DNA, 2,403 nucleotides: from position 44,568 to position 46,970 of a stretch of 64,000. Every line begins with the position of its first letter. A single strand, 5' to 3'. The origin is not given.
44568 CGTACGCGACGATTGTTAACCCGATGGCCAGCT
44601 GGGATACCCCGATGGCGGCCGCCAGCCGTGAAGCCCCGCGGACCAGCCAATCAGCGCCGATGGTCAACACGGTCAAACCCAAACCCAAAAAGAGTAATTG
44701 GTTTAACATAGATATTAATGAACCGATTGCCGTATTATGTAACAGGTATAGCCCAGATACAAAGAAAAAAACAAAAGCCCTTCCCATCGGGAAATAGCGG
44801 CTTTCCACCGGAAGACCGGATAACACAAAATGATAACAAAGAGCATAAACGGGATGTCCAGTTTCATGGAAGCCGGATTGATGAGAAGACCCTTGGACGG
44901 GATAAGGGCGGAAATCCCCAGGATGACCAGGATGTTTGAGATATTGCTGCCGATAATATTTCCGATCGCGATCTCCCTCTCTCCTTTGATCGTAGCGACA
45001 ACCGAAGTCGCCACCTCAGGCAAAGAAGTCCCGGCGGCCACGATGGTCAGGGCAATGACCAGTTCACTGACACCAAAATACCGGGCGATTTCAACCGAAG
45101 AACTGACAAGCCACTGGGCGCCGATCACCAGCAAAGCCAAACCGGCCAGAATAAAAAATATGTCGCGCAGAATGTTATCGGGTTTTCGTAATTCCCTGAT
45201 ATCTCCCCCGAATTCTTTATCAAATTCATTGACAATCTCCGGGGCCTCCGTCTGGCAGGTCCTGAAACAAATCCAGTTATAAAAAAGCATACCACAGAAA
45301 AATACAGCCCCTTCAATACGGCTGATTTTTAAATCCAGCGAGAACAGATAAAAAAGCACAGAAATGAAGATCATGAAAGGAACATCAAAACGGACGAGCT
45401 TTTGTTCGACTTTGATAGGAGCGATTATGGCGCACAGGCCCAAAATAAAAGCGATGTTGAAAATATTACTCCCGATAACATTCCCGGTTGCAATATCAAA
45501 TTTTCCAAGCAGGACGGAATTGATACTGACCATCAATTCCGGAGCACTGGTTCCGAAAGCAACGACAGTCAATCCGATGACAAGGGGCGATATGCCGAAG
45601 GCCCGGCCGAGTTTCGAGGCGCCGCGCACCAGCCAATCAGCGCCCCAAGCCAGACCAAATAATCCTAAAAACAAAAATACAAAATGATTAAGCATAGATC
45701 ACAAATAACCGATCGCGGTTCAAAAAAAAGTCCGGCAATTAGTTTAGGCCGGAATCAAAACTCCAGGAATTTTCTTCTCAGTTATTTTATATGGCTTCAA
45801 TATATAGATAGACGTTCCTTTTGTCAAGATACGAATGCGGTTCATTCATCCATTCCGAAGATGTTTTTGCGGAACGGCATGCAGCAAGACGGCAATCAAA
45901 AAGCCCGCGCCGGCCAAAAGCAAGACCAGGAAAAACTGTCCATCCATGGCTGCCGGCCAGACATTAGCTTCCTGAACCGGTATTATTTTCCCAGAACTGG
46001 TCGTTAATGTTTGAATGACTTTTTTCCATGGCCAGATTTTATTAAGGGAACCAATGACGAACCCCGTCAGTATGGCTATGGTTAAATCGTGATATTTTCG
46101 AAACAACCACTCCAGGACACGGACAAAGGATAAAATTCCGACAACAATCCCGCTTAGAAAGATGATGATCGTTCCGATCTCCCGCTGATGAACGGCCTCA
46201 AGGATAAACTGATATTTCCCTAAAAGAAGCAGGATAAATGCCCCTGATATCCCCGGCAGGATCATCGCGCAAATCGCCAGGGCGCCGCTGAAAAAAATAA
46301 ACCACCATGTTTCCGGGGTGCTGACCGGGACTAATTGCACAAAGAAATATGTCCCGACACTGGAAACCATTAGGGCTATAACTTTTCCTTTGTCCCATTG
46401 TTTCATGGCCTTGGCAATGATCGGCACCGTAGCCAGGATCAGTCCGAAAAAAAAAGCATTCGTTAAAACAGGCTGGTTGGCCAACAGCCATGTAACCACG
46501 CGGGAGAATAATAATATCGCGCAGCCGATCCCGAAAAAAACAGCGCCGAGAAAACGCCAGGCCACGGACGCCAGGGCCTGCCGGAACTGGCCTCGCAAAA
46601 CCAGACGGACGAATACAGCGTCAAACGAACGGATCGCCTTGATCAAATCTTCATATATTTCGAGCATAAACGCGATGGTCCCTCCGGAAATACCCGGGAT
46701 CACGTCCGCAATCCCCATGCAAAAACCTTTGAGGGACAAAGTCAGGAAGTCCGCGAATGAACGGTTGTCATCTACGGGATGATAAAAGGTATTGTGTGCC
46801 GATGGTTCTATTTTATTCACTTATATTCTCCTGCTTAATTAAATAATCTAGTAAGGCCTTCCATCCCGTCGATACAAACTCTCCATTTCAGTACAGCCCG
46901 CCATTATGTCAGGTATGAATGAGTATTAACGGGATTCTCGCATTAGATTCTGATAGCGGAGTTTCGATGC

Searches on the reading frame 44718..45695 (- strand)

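Call 69: search_protein_families(library=pfam, proteins=[window:44718-45695:-], max_evalue=0.00001)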
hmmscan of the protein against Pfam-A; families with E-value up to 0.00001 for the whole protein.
window:44718-45695:- (326 aa): 1 family
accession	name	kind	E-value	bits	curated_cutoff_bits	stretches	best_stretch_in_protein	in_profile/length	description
PF01699.29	Na_Ca_ex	-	6.3e-75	250.7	24.9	2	5-143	3-149/151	Sodium/calcium exchanger protein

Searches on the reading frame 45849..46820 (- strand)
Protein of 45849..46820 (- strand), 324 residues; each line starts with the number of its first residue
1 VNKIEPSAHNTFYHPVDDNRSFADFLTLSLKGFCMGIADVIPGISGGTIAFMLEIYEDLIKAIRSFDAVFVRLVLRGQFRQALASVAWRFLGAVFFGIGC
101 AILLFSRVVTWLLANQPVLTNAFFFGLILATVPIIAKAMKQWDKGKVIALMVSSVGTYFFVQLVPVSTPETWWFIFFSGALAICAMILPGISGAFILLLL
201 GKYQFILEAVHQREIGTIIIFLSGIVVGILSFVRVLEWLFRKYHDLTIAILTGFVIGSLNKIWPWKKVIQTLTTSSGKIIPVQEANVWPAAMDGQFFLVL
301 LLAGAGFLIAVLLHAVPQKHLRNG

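Call 69: search_protein_families(library=pfam, proteins=[window:45849-46820:-], max_evalue=0.00001)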
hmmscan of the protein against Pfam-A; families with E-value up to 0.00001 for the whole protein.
window:45849-46820:- (324 aa): 1 family
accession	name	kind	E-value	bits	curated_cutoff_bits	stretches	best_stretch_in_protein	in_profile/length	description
PF04018.18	VCA0040-like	-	8.3e-89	297.8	26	1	35-279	1-245/246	Undecaprenyl phosphate translocase-like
